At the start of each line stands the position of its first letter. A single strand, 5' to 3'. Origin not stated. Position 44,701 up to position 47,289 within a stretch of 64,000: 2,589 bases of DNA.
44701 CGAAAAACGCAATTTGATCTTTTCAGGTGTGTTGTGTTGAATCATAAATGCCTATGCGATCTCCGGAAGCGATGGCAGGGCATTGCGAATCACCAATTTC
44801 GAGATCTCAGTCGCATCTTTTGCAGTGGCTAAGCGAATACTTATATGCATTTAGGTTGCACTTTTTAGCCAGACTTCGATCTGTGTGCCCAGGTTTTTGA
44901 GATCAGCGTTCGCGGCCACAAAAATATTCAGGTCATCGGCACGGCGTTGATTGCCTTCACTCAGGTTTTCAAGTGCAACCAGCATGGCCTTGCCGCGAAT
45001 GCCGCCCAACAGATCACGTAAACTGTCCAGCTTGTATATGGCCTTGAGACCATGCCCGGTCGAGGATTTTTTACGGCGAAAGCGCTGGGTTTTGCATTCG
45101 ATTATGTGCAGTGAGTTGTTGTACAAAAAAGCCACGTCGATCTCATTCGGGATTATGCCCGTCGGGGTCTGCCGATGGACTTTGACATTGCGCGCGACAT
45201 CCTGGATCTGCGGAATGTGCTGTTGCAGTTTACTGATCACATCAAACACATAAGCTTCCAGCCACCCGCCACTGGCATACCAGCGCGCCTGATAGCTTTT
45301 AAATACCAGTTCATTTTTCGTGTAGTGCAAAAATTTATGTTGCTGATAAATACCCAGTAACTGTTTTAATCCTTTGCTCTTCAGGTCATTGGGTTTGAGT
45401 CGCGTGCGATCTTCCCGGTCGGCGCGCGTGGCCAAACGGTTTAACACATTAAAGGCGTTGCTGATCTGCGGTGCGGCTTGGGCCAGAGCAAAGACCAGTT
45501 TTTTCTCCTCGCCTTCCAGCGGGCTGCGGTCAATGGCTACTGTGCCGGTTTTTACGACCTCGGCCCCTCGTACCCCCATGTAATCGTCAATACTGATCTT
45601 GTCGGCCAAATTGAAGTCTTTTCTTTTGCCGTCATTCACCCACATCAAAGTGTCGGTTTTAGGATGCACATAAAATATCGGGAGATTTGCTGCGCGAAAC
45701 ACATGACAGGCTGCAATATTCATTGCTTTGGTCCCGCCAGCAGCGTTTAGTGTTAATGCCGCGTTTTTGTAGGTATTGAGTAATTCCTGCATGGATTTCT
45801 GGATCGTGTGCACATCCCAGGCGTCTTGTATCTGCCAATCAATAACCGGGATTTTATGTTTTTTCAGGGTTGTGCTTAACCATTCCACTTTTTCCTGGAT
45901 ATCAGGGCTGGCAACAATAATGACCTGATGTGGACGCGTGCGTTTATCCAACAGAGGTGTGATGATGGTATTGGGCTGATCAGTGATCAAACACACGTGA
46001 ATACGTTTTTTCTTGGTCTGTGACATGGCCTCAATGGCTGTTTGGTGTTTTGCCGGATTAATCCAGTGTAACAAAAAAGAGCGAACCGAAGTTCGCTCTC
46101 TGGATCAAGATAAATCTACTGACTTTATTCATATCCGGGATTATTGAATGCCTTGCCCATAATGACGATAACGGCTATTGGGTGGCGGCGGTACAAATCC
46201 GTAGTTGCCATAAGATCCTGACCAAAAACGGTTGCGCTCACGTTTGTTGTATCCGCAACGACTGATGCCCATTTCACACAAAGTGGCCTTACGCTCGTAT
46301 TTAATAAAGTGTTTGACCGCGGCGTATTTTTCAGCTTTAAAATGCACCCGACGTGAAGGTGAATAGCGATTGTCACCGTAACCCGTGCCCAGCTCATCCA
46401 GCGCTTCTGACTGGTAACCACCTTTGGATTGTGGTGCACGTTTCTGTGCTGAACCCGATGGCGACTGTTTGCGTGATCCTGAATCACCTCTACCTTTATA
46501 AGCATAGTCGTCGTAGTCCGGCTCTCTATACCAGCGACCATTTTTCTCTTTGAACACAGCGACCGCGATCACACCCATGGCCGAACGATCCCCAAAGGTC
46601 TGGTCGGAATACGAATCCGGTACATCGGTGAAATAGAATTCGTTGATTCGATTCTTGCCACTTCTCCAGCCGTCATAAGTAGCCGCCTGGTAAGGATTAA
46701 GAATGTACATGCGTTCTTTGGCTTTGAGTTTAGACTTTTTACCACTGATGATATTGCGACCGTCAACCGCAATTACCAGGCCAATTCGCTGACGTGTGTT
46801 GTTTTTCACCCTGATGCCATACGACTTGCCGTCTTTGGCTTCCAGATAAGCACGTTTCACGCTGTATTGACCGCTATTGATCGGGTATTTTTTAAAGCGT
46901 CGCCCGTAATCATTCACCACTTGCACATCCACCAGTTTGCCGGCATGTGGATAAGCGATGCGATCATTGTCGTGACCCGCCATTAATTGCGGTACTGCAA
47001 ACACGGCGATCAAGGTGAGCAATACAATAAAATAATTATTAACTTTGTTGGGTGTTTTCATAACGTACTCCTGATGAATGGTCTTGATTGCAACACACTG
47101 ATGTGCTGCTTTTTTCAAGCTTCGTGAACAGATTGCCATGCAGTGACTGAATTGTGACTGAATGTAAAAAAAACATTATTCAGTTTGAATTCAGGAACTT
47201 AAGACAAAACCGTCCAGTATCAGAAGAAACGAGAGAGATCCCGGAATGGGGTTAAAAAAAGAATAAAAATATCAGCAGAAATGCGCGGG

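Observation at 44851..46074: Orphan Card1/Can2-like CARF nuclease in housekeeping DNA, with no CRISPR or cyclase partner in 64 kb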

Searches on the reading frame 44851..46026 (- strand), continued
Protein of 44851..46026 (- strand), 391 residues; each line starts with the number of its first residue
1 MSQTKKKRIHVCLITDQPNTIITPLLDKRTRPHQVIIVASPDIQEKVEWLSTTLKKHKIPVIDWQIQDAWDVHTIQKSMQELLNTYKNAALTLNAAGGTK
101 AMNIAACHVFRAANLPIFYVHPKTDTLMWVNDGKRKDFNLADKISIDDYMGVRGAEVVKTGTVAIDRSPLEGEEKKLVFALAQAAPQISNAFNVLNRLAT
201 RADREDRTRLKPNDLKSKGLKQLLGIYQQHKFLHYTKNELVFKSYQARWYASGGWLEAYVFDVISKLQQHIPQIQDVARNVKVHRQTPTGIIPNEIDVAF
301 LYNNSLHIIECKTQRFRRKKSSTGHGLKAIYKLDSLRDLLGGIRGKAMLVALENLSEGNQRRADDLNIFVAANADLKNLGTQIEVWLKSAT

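Call 63: fold_search(model_id=the predicted structure, library=pdb)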
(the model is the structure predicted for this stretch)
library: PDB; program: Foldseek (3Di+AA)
matches with E <= 10: 1685; with E <= 0.001: 59
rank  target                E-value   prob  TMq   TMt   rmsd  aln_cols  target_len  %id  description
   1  1xmx                  4.8e-38  1.00  0.89  0.92   2.7       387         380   32  Crystal structure of protein VC1899 from Vibrio cholerae (released 2004-11-16)
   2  7bdv_A                3.2e-29  1.00  0.77  0.84   3.6       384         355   24  Structure of Can2 from Sulfobacillus thermosulfidooxidans in complex with cyclic tetra-adenylate (cA4) (released 2021-03-03)
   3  7bdv_B                4.3e-29  1.00  0.78  0.89   3.0       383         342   23  Structure of Can2 from Sulfobacillus thermosulfidooxidans in complex with cyclic tetra-adenylate (cA4) (released 2021-03-03)
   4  7bdv_C                7.4e-28  1.00  0.76  0.86   3.4       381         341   24  Structure of Can2 from Sulfobacillus thermosulfidooxidans in complex with cyclic tetra-adenylate (cA4) (released 2021-03-03)
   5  7bdv_D                8.8e-28  1.00  0.74  0.84   3.4       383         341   23  Structure of Can2 from Sulfobacillus thermosulfidooxidans in complex with cyclic tetra-adenylate (cA4) (released 2021-03-03)
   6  9u49_A                3.0e-23  1.00  0.81  0.79   3.7       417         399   18  crystal structure of Cdn1 in complex with cA4 (released 2026-02-04)
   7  6wxw_A                1.3e-20  1.00  0.65  0.68   5.3       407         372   19  crystal structure of apo Card1 (released 2020-12-30)
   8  6xl1_A                1.9e-20  1.00  0.70  0.73   4.9       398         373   20  crystal structure of cA4-activated Card1(D294N) (released 2020-12-30)
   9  8z4i_A                2.4e-20  1.00  0.41  0.41  17.9       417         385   18  crystal structure of Cdn1 in complex with cA3 (released 2026-02-04)
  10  8bao_A                7.3e-20  1.00  0.67  0.70   5.1       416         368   15  Dysgonamonadaceae bacterium CRISPR ancillary nuclease 2 (released 2022-11-30)
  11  8bao_B                2.2e-19  1.00  0.66  0.70   5.2       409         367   16  Dysgonamonadaceae bacterium CRISPR ancillary nuclease 2 (released 2022-11-30)
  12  8z4i_B                2.5e-18  1.00  0.44  0.45  17.9       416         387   18  crystal structure of Cdn1 in complex with cA3 (released 2026-02-04)
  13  8q44_B                1.3e-17  1.00  0.66  0.60   6.1       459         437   14  Crystal structure of cA4-bound Can2 (E364R) in complex with oligo-T DNA (released 2023-11-22)
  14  8q3z_A                1.9e-17  1.00  0.69  0.62   6.3       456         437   14  Crystal structure of cA4-bound Can2 from Thermoanaerobacter brockii (released 2023-11-22)
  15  8q43_B                3.4e-17  1.00  0.69  0.63   6.4       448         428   14  Crystal structure of cA4-bound Can2 (E341A) in complex with oligo-C DNA (released 2023-11-22)
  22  6sce_A                9.6e-15  1.00  0.55  0.37   6.0       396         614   13  Structure of a Type III CRISPR defence DNA nuclease activated by cyclic oligoadenylate (released 2020-02-19)
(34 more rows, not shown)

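Call 67: find_related_loci(query=A1, collection=metagenome_contigs, flank=10000)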
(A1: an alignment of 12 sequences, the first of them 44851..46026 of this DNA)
Query A1 (391 aa) in metagenome_contigs; peptide patterns used: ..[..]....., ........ (x = any residue, [..] = any of these).
170 stretches matched a pattern; 1 encode a relative of the query (tblastn E <= 1e-3); 1 distinct loci.
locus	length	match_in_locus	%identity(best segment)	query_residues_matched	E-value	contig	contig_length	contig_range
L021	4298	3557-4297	71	3-249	3e-124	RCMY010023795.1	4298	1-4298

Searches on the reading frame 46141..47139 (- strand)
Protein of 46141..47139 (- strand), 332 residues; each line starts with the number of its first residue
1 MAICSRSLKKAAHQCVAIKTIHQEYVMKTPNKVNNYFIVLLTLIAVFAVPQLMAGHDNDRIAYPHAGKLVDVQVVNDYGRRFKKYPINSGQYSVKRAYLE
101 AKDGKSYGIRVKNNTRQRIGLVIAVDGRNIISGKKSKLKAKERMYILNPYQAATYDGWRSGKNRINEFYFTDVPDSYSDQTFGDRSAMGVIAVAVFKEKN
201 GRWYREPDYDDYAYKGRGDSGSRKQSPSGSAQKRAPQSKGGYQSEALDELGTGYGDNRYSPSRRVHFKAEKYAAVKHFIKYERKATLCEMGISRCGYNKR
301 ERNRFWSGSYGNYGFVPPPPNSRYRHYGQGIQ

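Call 8: search_protein_families(library=pfam, proteins=[window:46141-47139:-], max_evalue=0.1)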
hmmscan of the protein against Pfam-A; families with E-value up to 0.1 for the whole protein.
window:46141-47139:- (332 aa): 0 families

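Call 69: search_protein_families(library=pfam, proteins=[window:46144-47061:-], max_evalue=0.01)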
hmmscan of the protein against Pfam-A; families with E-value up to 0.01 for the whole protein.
window:46144-47061:- (306 aa): 0 families

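Call 72: find_homologous_proteins(query=window:46144-47061:-, max_evalue=0.001)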
Query window:46144-47061:- (306 aa): 3550 proteins with E <= 0.001 among 4487 candidates; the best 120 are listed.
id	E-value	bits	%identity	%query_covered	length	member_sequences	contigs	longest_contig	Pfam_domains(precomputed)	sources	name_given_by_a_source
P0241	8.4e-206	700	100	100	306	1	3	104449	-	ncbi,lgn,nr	ncbi:MAG: hypothetical protein HKN88_02430 [Gammaproteobacteria bacterium]|nr:hypothetical protein [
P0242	4.0e-129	449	67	100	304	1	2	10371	-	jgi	-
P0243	1.9e-126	440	66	100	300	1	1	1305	-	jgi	-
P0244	2.0e-122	427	63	100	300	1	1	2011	-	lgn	-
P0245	8.1e-122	425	65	98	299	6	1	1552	-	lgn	-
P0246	2.2e-121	423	66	100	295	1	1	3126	-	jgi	-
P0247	2.4e-120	420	65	99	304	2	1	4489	-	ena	-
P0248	7.5e-120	418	64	100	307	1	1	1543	-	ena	-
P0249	1.2e-119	418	64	98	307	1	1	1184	-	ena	-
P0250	3.0e-119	416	64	98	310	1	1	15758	-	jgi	-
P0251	8.2e-118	412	63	98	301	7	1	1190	-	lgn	-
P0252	1.2e-114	401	64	98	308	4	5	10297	-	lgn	-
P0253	5.9e-108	379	65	83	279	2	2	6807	-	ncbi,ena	-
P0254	2.1e-107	377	65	86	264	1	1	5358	-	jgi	-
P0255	2.2e-107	377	42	82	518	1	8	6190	PF25534.1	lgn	-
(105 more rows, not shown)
